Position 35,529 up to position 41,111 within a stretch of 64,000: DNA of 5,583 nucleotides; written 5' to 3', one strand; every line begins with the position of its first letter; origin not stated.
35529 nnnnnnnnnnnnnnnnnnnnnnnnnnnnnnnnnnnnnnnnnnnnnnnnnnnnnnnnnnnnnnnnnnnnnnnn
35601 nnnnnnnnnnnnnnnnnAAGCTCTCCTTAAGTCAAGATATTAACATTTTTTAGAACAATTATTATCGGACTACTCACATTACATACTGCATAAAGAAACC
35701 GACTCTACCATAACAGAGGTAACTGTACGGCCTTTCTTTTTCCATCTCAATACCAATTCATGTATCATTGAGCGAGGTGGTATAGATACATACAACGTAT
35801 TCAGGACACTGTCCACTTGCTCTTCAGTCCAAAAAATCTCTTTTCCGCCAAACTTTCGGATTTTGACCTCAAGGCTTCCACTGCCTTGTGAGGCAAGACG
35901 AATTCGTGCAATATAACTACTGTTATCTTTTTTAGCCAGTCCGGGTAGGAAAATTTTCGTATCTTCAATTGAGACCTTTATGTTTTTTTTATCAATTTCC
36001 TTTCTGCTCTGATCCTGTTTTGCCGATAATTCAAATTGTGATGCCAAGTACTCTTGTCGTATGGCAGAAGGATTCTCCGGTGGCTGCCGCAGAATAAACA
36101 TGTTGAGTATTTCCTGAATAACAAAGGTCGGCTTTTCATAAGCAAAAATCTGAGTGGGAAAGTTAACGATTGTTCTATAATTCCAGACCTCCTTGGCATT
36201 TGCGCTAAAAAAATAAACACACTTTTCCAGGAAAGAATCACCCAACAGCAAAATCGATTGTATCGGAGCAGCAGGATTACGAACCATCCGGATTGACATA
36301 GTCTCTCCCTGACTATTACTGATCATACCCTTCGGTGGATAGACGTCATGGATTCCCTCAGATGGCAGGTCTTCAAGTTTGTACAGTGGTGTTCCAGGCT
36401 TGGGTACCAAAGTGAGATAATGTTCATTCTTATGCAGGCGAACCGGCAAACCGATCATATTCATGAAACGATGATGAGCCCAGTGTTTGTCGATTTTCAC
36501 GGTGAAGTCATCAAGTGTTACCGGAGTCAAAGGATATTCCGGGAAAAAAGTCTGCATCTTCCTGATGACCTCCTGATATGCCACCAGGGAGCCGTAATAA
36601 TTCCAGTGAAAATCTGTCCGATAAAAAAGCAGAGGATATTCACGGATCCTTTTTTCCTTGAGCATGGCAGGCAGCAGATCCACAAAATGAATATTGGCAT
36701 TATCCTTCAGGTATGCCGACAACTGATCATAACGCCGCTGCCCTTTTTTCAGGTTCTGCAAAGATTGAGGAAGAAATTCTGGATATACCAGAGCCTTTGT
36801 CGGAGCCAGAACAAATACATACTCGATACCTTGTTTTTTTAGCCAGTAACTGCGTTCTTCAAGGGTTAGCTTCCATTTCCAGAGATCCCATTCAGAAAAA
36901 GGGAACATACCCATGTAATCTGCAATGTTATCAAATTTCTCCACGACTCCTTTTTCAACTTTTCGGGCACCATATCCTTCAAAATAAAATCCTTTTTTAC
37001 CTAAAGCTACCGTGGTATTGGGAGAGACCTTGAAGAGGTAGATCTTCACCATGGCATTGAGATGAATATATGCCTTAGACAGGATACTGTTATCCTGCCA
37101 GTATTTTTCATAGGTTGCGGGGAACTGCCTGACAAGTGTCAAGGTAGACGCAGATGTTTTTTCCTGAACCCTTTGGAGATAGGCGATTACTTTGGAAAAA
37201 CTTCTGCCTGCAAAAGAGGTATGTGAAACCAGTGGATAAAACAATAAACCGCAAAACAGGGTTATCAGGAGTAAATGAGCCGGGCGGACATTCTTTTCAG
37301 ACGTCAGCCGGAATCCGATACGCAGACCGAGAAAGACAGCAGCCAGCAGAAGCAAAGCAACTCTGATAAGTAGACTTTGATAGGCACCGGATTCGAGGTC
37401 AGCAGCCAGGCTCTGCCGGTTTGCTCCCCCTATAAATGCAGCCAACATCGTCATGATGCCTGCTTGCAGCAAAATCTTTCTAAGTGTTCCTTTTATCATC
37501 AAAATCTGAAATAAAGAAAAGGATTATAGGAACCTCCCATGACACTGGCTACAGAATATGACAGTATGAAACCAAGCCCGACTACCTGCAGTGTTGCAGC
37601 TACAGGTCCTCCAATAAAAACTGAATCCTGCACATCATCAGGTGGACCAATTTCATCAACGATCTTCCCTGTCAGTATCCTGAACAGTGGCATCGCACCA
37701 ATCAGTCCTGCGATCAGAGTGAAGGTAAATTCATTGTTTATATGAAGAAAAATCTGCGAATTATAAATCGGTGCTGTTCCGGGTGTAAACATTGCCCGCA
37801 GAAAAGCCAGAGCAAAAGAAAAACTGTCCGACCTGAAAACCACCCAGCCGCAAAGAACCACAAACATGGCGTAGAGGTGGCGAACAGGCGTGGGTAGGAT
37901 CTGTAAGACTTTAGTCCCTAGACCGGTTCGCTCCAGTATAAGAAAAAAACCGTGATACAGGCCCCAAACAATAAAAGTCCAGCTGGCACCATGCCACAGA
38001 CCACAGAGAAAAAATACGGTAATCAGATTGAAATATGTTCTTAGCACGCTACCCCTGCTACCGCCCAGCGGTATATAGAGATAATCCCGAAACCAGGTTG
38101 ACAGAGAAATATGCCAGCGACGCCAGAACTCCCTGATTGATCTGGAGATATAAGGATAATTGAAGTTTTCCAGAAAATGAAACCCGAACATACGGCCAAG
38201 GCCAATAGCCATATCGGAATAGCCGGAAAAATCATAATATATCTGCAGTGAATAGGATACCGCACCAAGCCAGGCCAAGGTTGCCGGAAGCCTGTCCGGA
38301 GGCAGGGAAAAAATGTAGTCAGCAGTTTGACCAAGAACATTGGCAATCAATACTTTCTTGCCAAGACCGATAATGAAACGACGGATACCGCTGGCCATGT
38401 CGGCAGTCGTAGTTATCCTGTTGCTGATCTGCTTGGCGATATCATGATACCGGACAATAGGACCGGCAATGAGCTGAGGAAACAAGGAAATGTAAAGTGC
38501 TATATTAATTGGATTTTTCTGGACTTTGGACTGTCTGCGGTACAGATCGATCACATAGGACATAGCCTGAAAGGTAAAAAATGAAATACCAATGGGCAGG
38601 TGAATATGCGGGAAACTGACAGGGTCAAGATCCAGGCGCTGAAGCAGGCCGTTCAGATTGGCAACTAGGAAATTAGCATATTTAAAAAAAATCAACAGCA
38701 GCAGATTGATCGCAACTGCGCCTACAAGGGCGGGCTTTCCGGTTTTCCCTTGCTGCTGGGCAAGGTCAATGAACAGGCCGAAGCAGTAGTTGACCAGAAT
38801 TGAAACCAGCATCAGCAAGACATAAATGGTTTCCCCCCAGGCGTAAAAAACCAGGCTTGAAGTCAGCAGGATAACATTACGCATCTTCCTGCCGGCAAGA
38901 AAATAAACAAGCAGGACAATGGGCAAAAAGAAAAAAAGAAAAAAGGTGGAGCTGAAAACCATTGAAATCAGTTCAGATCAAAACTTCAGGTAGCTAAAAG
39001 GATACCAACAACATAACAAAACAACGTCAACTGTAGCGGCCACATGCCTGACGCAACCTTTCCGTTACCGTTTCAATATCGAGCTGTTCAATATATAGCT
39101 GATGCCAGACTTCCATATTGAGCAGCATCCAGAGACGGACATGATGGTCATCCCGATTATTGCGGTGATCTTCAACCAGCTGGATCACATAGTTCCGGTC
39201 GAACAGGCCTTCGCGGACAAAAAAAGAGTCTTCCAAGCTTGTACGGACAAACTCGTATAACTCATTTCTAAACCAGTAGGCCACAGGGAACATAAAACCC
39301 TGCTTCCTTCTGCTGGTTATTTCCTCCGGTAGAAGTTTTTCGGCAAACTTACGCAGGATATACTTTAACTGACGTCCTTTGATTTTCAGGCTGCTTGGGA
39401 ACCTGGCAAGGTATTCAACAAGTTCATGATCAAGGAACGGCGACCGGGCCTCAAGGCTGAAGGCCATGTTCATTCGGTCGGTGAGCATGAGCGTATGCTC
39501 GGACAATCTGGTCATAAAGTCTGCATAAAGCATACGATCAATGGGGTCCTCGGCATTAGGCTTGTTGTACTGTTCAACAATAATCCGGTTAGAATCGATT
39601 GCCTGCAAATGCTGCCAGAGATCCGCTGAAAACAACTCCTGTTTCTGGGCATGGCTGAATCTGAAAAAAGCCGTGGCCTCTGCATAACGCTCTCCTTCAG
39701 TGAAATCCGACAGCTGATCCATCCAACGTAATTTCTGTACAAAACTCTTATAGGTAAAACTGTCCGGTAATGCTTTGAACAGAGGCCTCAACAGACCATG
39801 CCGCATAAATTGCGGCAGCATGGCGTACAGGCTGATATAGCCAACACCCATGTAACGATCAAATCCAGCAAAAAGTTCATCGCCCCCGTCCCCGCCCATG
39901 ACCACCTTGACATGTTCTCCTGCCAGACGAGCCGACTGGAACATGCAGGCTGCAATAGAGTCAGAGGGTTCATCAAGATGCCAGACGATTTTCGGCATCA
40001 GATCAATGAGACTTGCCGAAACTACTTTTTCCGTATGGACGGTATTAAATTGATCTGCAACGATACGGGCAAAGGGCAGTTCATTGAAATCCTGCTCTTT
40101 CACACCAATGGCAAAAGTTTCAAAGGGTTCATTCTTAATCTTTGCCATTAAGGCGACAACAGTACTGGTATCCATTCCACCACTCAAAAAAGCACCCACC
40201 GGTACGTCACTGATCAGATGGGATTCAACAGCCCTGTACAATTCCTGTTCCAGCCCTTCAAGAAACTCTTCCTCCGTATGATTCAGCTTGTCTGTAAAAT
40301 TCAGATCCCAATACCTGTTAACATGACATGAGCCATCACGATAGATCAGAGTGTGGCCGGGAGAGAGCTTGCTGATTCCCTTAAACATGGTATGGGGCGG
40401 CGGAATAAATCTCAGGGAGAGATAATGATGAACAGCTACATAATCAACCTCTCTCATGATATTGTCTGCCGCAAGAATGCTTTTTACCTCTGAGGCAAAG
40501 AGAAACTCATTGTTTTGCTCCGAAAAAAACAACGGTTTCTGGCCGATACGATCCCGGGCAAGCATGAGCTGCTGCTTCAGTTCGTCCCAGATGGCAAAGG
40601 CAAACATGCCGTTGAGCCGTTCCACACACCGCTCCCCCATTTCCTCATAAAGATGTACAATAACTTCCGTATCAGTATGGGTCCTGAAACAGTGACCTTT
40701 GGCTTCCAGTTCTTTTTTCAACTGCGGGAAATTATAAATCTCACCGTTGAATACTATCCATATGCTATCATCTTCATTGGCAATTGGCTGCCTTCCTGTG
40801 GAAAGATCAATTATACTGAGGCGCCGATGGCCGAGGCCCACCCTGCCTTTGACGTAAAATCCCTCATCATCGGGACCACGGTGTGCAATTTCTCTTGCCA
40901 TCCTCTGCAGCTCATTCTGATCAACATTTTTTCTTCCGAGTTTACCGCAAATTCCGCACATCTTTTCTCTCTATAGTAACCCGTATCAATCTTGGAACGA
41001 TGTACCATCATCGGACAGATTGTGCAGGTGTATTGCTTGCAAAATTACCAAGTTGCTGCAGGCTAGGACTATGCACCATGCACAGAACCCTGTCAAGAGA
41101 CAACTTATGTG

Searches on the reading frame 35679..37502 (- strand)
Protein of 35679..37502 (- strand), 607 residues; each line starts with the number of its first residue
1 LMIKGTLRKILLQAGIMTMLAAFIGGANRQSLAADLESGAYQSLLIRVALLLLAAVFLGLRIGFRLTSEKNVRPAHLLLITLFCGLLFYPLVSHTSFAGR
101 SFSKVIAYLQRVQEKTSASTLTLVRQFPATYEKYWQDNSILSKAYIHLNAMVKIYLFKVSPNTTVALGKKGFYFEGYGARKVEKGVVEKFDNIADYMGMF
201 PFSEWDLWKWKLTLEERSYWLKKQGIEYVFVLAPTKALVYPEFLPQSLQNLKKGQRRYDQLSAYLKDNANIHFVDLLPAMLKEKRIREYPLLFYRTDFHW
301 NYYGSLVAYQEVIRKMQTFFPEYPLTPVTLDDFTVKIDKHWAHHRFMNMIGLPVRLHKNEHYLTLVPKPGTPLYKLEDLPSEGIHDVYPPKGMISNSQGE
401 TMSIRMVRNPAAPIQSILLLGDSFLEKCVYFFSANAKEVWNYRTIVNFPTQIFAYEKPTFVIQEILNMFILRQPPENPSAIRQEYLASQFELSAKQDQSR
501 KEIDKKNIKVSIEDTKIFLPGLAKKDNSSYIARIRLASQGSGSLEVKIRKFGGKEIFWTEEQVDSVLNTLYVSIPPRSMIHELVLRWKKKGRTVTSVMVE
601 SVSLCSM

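Call 25: search_protein_families(library=pfam, proteins=[window:35679-37502:-], max_evalue=0.001)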
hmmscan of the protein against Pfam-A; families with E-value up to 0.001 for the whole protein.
window:35679-37502:- (607 aa): 2 families
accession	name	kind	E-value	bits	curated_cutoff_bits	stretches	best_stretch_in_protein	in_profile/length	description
PF16822.11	ALGX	-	7.7e-15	55.7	26.5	1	220-318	38-132/268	SGNH hydrolase-like domain, acetyltransferase AlgX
PF19040.6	SGNH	-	1.3e-05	25.4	27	0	248-306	180-240/248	SGNH domain (fused to AT3 domains)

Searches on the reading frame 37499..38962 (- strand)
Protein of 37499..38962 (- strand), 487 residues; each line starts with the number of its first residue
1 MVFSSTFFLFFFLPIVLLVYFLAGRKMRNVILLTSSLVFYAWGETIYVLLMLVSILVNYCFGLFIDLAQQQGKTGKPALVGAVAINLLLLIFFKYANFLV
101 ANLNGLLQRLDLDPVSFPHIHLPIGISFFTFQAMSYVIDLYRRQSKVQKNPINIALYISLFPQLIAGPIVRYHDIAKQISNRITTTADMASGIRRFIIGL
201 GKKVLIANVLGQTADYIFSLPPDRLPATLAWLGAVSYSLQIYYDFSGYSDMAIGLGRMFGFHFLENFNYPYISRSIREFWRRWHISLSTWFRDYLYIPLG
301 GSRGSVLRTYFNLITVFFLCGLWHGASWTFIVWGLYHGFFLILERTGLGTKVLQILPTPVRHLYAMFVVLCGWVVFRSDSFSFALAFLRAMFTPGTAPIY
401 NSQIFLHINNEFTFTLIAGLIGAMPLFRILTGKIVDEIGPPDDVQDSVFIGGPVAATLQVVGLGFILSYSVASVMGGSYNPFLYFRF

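Call 25: search_protein_families(library=pfam, proteins=[window:37499-38962:-], max_evalue=0.001)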
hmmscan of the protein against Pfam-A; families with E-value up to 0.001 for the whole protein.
window:37499-38962:- (487 aa): 2 families
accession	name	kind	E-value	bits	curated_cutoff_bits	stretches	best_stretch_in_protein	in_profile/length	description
PF03062.24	MBOAT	-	1.1e-31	110.8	27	1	97-345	62-295/337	MBOAT, membrane-bound O-acyltransferase family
PF13813.11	MBOAT_2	-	3e-06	27.9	25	1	267-327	5-67/85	Membrane bound O-acyl transferase family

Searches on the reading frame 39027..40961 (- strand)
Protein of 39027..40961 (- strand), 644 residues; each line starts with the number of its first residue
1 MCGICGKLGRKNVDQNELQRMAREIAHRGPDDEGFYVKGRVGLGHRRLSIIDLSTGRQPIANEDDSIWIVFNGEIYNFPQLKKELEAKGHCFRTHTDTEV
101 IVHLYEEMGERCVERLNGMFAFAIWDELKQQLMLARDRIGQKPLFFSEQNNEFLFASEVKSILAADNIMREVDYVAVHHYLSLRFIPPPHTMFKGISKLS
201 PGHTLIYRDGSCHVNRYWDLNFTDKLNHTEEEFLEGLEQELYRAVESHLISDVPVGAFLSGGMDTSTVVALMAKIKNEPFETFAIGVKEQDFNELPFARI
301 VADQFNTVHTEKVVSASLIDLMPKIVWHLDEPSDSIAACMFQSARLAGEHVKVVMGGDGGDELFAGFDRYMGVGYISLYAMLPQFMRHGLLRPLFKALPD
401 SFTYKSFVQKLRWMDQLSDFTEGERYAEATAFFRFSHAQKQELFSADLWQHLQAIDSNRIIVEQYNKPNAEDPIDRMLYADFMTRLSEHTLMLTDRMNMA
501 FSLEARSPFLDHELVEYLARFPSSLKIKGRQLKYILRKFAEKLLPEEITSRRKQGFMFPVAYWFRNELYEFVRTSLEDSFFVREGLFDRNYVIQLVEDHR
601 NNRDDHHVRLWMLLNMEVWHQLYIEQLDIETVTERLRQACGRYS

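Call 25: search_protein_families(library=pfam, proteins=[window:39027-40961:-], max_evalue=0.001)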
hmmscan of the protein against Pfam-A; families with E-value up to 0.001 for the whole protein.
window:39027-40961:- (644 aa): 4 families
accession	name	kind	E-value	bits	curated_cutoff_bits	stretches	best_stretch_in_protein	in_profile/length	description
PF00733.27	Asn_synthase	-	1e-93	315.3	21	1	237-621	2-354/354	Asparagine synthase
PF13537.11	GATase_7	-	3.3e-50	169.6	25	1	45-164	1-123/123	Glutamine amidotransferase domain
PF13522.11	GATase_6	-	1.5e-47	161.3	27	1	30-158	1-130/130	Glutamine amidotransferase domain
PF12481.13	DUF3700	-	2.1e-06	27.8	27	1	64-162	74-175/228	Aluminium induced protein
